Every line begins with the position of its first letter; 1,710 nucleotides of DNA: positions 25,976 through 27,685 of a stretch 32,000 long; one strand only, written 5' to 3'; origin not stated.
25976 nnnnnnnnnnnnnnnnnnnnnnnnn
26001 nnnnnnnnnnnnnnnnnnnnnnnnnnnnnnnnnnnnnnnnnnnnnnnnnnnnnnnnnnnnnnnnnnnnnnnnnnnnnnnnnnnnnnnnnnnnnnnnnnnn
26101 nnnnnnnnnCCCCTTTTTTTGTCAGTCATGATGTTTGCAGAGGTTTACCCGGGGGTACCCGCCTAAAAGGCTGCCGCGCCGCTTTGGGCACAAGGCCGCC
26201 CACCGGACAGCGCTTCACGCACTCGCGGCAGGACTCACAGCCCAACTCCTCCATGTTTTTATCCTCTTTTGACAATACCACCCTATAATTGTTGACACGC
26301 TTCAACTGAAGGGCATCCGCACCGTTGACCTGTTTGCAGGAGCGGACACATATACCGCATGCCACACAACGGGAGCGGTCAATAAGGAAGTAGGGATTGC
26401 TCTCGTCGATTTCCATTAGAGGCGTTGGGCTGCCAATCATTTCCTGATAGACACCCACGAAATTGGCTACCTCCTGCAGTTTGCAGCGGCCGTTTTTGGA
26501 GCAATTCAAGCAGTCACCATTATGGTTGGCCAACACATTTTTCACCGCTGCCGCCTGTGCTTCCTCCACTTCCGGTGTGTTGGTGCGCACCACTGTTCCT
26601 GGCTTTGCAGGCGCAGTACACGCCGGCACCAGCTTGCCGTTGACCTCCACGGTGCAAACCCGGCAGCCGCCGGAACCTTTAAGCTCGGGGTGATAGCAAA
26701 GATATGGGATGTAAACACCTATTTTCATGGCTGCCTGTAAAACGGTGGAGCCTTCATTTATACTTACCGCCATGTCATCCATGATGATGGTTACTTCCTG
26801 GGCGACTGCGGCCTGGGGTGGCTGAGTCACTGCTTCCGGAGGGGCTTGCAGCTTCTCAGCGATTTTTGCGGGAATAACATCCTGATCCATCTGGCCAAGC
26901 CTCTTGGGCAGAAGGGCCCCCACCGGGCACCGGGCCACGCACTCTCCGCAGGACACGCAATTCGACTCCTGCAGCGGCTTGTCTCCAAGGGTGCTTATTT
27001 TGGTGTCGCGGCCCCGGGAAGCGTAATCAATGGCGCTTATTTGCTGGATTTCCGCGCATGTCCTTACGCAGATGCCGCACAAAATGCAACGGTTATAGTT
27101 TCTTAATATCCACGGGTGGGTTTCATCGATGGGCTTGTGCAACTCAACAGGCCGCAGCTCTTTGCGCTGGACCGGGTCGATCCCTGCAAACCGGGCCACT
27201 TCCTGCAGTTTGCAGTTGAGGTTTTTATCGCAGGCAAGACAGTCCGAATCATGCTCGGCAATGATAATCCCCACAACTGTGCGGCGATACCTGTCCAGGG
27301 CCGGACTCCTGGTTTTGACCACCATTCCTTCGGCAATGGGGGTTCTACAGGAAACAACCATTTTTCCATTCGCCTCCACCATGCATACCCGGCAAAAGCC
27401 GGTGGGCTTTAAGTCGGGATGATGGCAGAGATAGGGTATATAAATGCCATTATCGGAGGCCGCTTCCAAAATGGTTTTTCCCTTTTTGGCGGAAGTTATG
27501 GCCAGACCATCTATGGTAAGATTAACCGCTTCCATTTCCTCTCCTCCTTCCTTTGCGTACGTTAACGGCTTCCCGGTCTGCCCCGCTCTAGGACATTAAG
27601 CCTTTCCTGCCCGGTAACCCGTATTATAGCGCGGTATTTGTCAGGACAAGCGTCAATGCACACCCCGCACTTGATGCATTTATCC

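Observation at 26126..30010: HydBC/NuoEF-type flavin module plus a polyferredoxin embedded inside the CODH/ACS operon: possible NAD(H)-coupled (bifurcating-type?) CODH/ACS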

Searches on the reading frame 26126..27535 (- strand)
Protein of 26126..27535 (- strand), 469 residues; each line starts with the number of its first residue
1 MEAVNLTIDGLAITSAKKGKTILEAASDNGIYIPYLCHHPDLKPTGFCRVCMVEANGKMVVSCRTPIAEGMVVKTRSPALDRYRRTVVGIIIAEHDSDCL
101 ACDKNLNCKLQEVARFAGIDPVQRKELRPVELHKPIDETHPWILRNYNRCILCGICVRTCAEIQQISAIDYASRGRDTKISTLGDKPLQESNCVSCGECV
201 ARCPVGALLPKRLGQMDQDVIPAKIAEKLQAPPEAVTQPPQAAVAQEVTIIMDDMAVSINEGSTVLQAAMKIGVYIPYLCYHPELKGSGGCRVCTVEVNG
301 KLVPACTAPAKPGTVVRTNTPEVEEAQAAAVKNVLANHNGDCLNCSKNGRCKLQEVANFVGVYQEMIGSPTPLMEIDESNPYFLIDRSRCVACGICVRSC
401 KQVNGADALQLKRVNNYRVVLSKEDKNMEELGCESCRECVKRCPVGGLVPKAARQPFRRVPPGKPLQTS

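Call 4: search_protein_families(library=pfam, proteins=[window:26126-27535:-])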
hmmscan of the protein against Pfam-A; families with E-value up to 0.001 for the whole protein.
window:26126-27535:- (469 aa): 15 families
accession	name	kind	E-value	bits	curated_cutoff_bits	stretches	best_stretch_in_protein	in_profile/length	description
PF13510.11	Fer2_4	-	4.8e-34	116.7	22.8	2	246-320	2-81/82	2Fe-2S iron-sulfur cluster binding domain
PF10588.14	NADH-G_4Fe-4S_3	-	3.7e-22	78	27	2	84-120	1-37/40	NADH-ubiquinone oxidoreductase-G iron-sulfur binding region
PF00111.32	Fer2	-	2e-14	53.7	21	2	257-302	10-51/77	2Fe-2S iron-sulfur cluster binding domain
PF12838.12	Fer4_7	-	3.4e-13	50.3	27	2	149-207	1-52/52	4Fe-4S dicluster domain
PF22117.2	Fer4_Nqo3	-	5.1e-13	49.5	27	1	141-208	2-66/67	NADH-quinone oxidoreductase subunit 3, ferredoxin-like domain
PF13187.11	Fer4_9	-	5.9e-10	39.5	27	1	149-207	1-51/52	4Fe-4S dicluster domain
PF14697.11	Fer4_21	-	9.9e-10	38.8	35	2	385-445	3-53/59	4Fe-4S dicluster domain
PF00037.32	Fer4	-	1.7e-09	37.5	21.1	2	190-208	5-23/24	4Fe-4S binding domain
PF13183.11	Fer4_8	-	7.2e-09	36.5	27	2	148-206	3-67/68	4Fe-4S dicluster domain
PF13237.11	Fer4_10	-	2e-07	31.2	25.5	2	144-204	3-53/53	4Fe-4S dicluster domain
PF12837.12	Fer4_6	-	4.4e-07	30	25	1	145-162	4-21/24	4Fe-4S binding domain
PF13534.11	Fer4_17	-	1.5e-06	29.1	22.2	2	149-206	1-59/61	4Fe-4S dicluster domain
PF12797.12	Fer4_2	-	1.2e-05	25.3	24.5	1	382-401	2-21/22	4Fe-4S binding domain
PF13484.11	Fer4_16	-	1.6e-05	26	30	1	192-228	1-37/66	4Fe-4S double cluster binding domain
PF13459.11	Fer4_15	-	0.00093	20.3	22.4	0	147-207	5-63/66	4Fe-4S single cluster domain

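Call 7: search_protein_families(library=ncbifam, proteins=[window:26126-27535:-])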
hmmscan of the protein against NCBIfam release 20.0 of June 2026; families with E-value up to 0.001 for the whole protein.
window:26126-27535:- (469 aa): 38 families (the best 25 are shown)
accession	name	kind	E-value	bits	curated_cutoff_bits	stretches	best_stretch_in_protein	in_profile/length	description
NF040763.1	FeFe_hydrog_A6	exception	7.8e-113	377.8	765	2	4-211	1-208/571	NADH-dependent [FeFe] hydrogenase, group A6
NF005745.0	PRK07569.1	equivalog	1.1e-94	316.3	333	2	1-211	1-210/238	bidirectional hydrogenase complex protein HoxU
TIGR01973.1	NuoG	equivalog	3.2e-75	254.1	470.05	2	7-211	2-201/606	NADH-quinone oxidoreductase subunit NuoG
NF040762.1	Hydr_FeFe_Clost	exception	2e-72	244.7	900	2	5-211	2-207/572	ferredoxin hydrogenase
NF006305.0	PRK08493.1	equivalog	7.5e-64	216.1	591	2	4-210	2-223/819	NADH-quinone oxidoreductase subunit G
NF005895.0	PRK07860.1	equivalog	1.5e-63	215.1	802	2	2-208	16-220/811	NADH-quinone oxidoreductase subunit G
NF009454.0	PRK12814.1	equivalog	2.3e-52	178.3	916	3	1-102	1-103/657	putative NADPH-dependent glutamate synthase small subunit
TIGR02512.1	FeFe_hydrog_A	subfamily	5.3e-24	84.8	405.95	2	143-212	2-71/375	[FeFe] hydrogenase, group A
NF005503.0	PRK07118.1-2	equivalog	8.4e-12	44.9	252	2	376-447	155-228/292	RnfABCDGE type electron transport complex subunit B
NF042909.1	FMH_DH_FwdF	exception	1.1e-09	37.8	375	2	143-211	50-119/336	tungsten-dependent formylmethanofuran dehydrogenase subunit FwdF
TIGR02912.1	sulfite_red_C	equivalog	3.3e-09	36.2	324.1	1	386-447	167-217/314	sulfite reductase subunit C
TIGR01971.1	NuoI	subfamily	8.5e-09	35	113.05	1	147-208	41-98/121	NADH-quinone oxidoreductase, chain I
NF006183.0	PRK08318.1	equivalog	7.7e-08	31.5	335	1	382-450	336-396/422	NAD-dependent dihydropyrimidine dehydrogenase subunit PreA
NF058577.1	FdxA_fam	equivalog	8.8e-08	32.2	65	1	191-208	7-24/52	4Fe-4S ferredoxin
TIGR00403.1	ndhI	equivalog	1.8e-06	27.7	302.35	1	143-208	57-119/183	NAD(P)H-quinone oxidoreductase subunit I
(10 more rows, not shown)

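Call 10: find_homologous_proteins(query=window:26126-27535:-)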
Query window:26126-27535:- (469 aa): 2519 proteins with E <= 0.001 among 8000 candidates; the best 120 are listed.
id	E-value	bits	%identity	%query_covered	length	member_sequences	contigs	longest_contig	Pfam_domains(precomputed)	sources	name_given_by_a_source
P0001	0.0e+0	1072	100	100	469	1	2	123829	PF14697.12,PF10588.15,PF00111.33,PF12837.13,PF13484.12,PF12838.13,PF13534.12,PF22117.3,PF13510.12,PF12797.13,PF00037.33,PF13237.12,PF13183.12,PF13187.12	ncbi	-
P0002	1.6e-253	860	77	100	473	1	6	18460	PF14697.12,PF10588.15,PF00111.33,PF12837.13,PF13484.12,PF12838.13,PF22117.3,PF13510.12,PF00037.33,PF13237.12,PF13183.12,PF13187.12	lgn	-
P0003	2.3e-231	787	71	100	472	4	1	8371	PF14697.12,PF10588.15,PF00111.33,PF12837.13,PF12838.13,PF13534.12,PF22117.3,PF13459.12,PF13510.12,PF00037.33,PF13237.12,PF13183.12,PF13187.12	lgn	-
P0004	2.9e-229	780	70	100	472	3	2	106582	PF14697.12,PF13510.12,PF10588.15,PF00037.33,PF13484.12,PF12838.13,PF22117.3,PF13459.12,PF13237.12,PF13183.12,PF13187.12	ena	-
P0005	7.2e-229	779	71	100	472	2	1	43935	PF14697.12,PF10588.15,PF00111.33,PF12837.13,PF13484.12,PF12838.13,PF13534.12,PF22117.3,PF13459.12,PF13510.12,PF00037.33,PF13237.12,PF13183.12,PF13187.12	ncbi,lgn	ncbi:MAG: 2Fe-2S iron-sulfur cluster-binding protein [Bacillota bacterium]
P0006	2.2e-220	751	70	98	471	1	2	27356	PF14697.12,PF13510.12,PF10588.15,PF12837.13,PF00037.33,PF12838.13,PF22117.3,PF13237.12,PF13183.12,PF13187.12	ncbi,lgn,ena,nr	ncbi:MAG: 2Fe-2S iron-sulfur cluster-binding protein [Firmicutes bacterium]|nr:2Fe-2S iron-sulfur cl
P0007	2.7e-209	714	65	98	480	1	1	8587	PF14697.12,PF13510.12,PF10588.15,PF00111.33,PF12837.13,PF00037.33,PF12838.13,PF22117.3,PF13237.12,PF13183.12,PF13187.12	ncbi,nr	ncbi:MAG: (2Fe-2S)-binding protein, partial [Firmicutes bacterium]|nr:(2Fe-2S)-binding protein [Baci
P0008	4.5e-87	311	64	45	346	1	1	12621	PF14697.12,PF13510.12,PF10588.15,PF00384.28,PF12837.13,PF00037.33,PF12838.13,PF22117.3,PF13237.12,PF13183.12,PF04879.22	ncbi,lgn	-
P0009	1.4e-85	306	63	45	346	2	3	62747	PF13510.12,PF10588.15,PF00384.28,PF12838.13,PF22117.3,PF04879.22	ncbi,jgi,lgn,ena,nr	ncbi:MAG: (2Fe-2S)-binding protein [Clostridia bacterium]|jgi:formate dehydrogenase major subunit|nr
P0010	3.5e-85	305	62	45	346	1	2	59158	PF13510.12,PF10588.15,PF00384.28,PF12837.13,PF00037.33,PF12838.13,PF22117.3,PF13183.12,PF04879.22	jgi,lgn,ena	jgi:formate dehydrogenase major subunit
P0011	5.3e-85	304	62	45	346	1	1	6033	PF14697.12,PF13510.12,PF10588.15,PF00384.28,PF12837.13,PF00037.33,PF12838.13,PF22117.3,PF13183.12,PF13187.12,PF04879.22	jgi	-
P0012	5.7e-85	304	63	45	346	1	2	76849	PF13510.12,PF10588.15,PF00384.28,PF12838.13,PF22117.3,PF04879.22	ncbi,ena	-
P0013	6.8e-85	304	64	45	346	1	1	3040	PF13510.12,PF10588.15,PF00384.28,PF00111.33,PF00037.33,PF12838.13,PF22117.3,PF04879.22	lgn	-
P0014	3.7e-84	301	59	45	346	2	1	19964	PF13510.12,PF10588.15,PF00384.28,PF12837.13,PF00037.33,PF12838.13,PF22117.3,PF04879.22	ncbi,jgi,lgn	-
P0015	6.0e-83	297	62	45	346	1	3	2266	PF14697.12,PF13510.12,PF10588.15,PF00384.28,PF00037.33,PF12838.13,PF22117.3,PF04879.22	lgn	-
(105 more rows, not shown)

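Call 11: find_encoding_contigs(protein=P0001, flank=10000, max_places=3)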
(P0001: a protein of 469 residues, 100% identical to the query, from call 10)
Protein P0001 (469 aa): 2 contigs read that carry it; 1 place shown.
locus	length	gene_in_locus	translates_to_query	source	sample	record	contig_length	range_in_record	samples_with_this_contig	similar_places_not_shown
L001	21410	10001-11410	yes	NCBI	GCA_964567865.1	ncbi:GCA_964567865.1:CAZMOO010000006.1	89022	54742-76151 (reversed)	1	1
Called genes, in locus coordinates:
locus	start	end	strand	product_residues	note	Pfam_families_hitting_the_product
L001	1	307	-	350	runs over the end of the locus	PF01266:DAO (weak), PF13450:NAD_binding_8 (weak)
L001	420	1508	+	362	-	PF01494:FAD_binding_3 (faint), PF07992:Pyr_redox_2 (weak), PF13450:NAD_binding_8 (weak)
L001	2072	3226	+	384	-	PF01663:Phosphodiest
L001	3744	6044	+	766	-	PF03063:Prismane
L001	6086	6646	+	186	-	-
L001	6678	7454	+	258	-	PF01656:CbiA, PF02374:ArsA_ATPase (weak), PF10609:ParA (faint), PF13614:AAA_31 (weak)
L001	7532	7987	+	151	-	PF01257:2Fe-2S_thioredx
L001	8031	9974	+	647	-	PF01512:Complex1_51K, PF14697:Fer4_21 (faint), PF00037:Fer4 (faint), PF10589:NADH_4Fe-4S, PF12838:Fer4_7 (weak), PF13187:Fer4_9 (weak), PF13237:Fer4_10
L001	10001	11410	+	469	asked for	PF00111:Fer2 (weak), PF13510:Fer2_4, PF10588:NADH-G_4Fe-4S_3, PF13183:Fer4_8 (weak), PF22117:Fer4_Nqo3, PF12838:Fer4_7, PF13510:Fer2_4, PF10588:NADH-G_4Fe-4S_3, +11 more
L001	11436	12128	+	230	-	PF02593:DUF166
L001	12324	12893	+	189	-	PF02593:DUF166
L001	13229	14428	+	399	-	PF03598:CdhC, PF19436:ACS_CODH_B_C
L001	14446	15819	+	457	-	PF04060:FeS, PF03599:CdhD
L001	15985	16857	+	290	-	PF03599:CdhD, PF00809:Pterin_bind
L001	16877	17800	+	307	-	PF03599:CdhD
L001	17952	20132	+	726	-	PF18537:CODH_A_N, PF03598:CdhC, PF19436:ACS_CODH_B_C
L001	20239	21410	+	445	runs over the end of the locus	PF04060:FeS, PF03599:CdhD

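Call 12: find_encoding_contigs(protein=P0004, flank=10000, max_places=3)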
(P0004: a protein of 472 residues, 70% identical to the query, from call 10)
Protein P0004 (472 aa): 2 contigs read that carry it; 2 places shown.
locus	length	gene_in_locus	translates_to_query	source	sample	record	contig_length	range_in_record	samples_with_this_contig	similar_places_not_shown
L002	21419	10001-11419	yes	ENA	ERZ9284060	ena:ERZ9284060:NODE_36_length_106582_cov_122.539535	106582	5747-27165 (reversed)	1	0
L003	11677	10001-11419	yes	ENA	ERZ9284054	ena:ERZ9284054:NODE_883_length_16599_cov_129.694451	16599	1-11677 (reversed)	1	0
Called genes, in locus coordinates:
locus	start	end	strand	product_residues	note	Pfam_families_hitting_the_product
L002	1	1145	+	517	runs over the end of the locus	PF07992:Pyr_redox_2 (weak), PF00070:Pyr_redox (faint), PF00890:FAD_binding_2, PF01266:DAO, PF01494:FAD_binding_3 (weak), PF12831:FAD_oxidored (weak), PF13450:NAD_binding_8, PF00037:Fer4 (faint), +1 more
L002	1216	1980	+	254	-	PF00037:Fer4 (weak), PF12837:Fer4_6 (weak), PF13187:Fer4_9 (weak), PF13484:Fer4_16 (faint), PF02662:FlpD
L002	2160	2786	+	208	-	PF25084:LbH_EIF2B (faint), PF25087:GMPPB_C (faint), PF00132:Hexapep (weak)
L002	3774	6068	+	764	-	PF03063:Prismane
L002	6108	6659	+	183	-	PF02552:CO_dh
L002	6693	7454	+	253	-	PF01656:CbiA, PF02374:ArsA_ATPase (faint), PF10609:ParA (faint), PF13614:AAA_31 (weak)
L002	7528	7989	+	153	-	PF01257:2Fe-2S_thioredx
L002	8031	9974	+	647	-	PF01512:Complex1_51K, PF00037:Fer4 (faint), PF10589:NADH_4Fe-4S, PF14697:Fer4_21 (faint), PF12838:Fer4_7 (weak), PF13187:Fer4_9 (weak), PF12837:Fer4_6 (weak)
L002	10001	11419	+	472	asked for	PF13510:Fer2_4, PF10588:NADH-G_4Fe-4S_3, PF13183:Fer4_8 (weak), PF14697:Fer4_21 (weak), PF22117:Fer4_Nqo3, PF12838:Fer4_7, PF13510:Fer2_4, PF10588:NADH-G_4Fe-4S_3, +7 more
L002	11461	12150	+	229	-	PF02593:DUF166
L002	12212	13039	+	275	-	PF02593:DUF166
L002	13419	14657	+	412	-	PF03598:CdhC, PF19436:ACS_CODH_B_C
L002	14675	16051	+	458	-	PF04060:FeS, PF03599:CdhD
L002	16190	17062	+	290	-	PF00809:Pterin_bind, PF03599:CdhD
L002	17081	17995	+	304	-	PF03599:CdhD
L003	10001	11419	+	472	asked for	PF13510:Fer2_4, PF10588:NADH-G_4Fe-4S_3, PF13183:Fer4_8 (weak), PF14697:Fer4_21 (weak), PF22117:Fer4_Nqo3, PF12838:Fer4_7, PF13510:Fer2_4, PF10588:NADH-G_4Fe-4S_3, +7 more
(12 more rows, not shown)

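Call 13: find_related_loci(query=window:26126-27535:-, collection=genome_contigs, flank=10000)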
Query window:26126-27535:- (469 aa) in genome_contigs; peptide patterns used: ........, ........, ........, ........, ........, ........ (x = any residue, [..] = any of these).
52 stretches matched a pattern, but none encodes a relative of the query by tblastn (E <= 1e-3).

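Call 15: find_related_loci(query=A1, collection=genome_contigs, flank=10000)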
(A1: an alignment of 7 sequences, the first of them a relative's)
Query A1 (469 aa) in genome_contigs; peptide patterns used: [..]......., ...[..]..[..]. (x = any residue, [..] = any of these).
267 stretches matched a pattern; 214 encode a relative of the query (tblastn E <= 1e-3); the best 80 are kept; 80 distinct loci.
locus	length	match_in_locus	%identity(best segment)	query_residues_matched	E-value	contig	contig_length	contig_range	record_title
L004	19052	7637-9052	71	1-467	0e+0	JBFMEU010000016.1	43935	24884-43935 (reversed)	MAG: Bacillota bacterium isolate MAG253 MAG253_16, whole genome shotgun sequence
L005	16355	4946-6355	69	1-464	0e+0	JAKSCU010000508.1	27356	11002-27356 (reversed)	MAG: Bacillota bacterium isolate MAG.313 k141_5768499, whole genome shotgun sequence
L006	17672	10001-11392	63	1-460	0e+0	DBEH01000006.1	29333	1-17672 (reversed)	MAG TPA_asm: Firmicutes bacterium UBA911 UBA911_contig_346, whole genome shotgun sequence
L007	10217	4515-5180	54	1-460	4e-71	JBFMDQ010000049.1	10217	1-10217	MAG: Nitrospirota bacterium isolate MAG223 MAG223_49, whole genome shotgun sequence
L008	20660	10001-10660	51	1-460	2e-64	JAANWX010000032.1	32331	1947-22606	MAG: Chloroflexota bacterium isolate SuakinDeep_MAG43_1 MAG431_32, whole genome shotgun sequence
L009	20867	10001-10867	51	6-460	8e-63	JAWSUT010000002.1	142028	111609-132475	MAG: Bacillota bacterium isolate B4G8H2-02 NODE_2_length_142028_cov_5.777282, whole genome shotgun sequence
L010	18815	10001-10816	35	1-451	3e-51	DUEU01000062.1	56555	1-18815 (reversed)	MAG TPA_asm: Dehalococcoidia bacterium isolate W111 Contig62, whole genome shotgun sequence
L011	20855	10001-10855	34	1-451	8e-46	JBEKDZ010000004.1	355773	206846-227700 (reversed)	MAG: Dehalococcoidales bacterium isolate SPRUCE 195 SPRUCE_195_4, whole genome shotgun sequence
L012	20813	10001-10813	35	1-451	2e-45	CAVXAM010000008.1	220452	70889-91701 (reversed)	MAG: uncultured Chloroflexia bacterium isolate MFD04408.bin.2.186 genome assembly, contig: contig_69087, whole genome sh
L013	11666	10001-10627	39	1-451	3e-43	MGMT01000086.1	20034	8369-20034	MAG: Chloroflexi bacterium RBG_13_51_52 RBG_13_scaffold_7938, whole genome shotgun sequence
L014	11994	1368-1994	39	1-451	5e-43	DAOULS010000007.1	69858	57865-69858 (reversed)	MAG TPA_asm: Dehalococcoidales bacterium isolate W31_49 k127_958002, whole genome shotgun sequence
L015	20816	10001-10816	33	1-451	4e-43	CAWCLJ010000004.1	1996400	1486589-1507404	MAG: uncultured Chloroflexia bacterium isolate MFD03726.bin.1.62 genome assembly, contig: contig_34126, whole genome sho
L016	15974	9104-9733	40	1-451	9e-43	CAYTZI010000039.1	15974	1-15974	MAG TPA_asm: uncultured Dehalococcoidaceae bacterium isolate binchicken_co89_628 genome assembly, contig: NODE_6751_leng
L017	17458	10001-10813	34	1-451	7e-43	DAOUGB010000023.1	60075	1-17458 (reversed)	MAG TPA_asm: Dehalococcoidales bacterium isolate R24_90 k131_1436100, whole genome shotgun sequence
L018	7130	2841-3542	38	4-451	4e-42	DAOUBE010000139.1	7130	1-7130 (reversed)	MAG TPA_asm: Dehalococcoidia bacterium isolate H68_708 k101_479794, whole genome shotgun sequence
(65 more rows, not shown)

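Call 39: search_protein_families(library=ncbifam, proteins=[L001:3744-6044:+], max_evalue=1e-10)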
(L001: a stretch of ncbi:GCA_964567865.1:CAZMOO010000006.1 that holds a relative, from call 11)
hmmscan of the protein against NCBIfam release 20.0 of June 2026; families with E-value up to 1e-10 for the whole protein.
L001:3744-6044:+ (766 aa): 4 families
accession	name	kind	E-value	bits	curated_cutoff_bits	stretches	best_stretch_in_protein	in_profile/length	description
TIGR00314.1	cdhA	equivalog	0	1049.9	781.3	1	8-744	16-761/784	CO dehydrogenase/acetyl-CoA synthase complex subunit alpha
TIGR01702.1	CO_DH_cata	equivalog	4.2e-24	84.7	478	1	153-322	177-354/621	anaerobic carbon-monoxide dehydrogenase catalytic subunit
NF040764.1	CODH_ACS_al_bet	equivalog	2.6e-16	59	800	1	441-623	89-255/705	acetyl-CoA decarbonylase/synthase complex subunit alpha/beta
NF007078.0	PRK09529.1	subfamily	1e-15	56.9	809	1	443-622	96-260/710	bifunctional acetyl-CoA decarbonylase/synthase complex subunit alpha/beta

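Call 43: search_protein_representatives(protein=window:26126-27535:-)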
Query: 469 residues. Proteins with E-value up to 0.001 (for the whole library): 14594; up to 1e-10: 7284; up to 1e-30: 920. The best 150 are listed.
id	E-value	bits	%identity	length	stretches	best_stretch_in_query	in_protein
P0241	1.8e-150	518.3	59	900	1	88-461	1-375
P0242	7.5e-81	288.8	43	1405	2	2-211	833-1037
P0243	8.2e-64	232.7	51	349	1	1-211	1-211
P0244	1.5e-58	215.3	49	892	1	3-211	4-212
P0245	5.3e-57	210.2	50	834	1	3-208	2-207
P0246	2.3e-55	204.8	49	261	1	2-208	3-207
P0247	7.4e-54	199.8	45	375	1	4-216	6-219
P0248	2.5e-52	194.8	48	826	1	19-208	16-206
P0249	5.0e-51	190.5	49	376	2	98-212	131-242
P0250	1.8e-50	188.6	47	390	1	3-213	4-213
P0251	6.9e-50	186.8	46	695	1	1-211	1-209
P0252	3.7e-49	184.4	45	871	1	2-220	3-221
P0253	6.9e-49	183.5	47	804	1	20-209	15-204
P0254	1.1e-48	182.8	45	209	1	6-211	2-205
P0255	2.4e-48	181.7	44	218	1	4-215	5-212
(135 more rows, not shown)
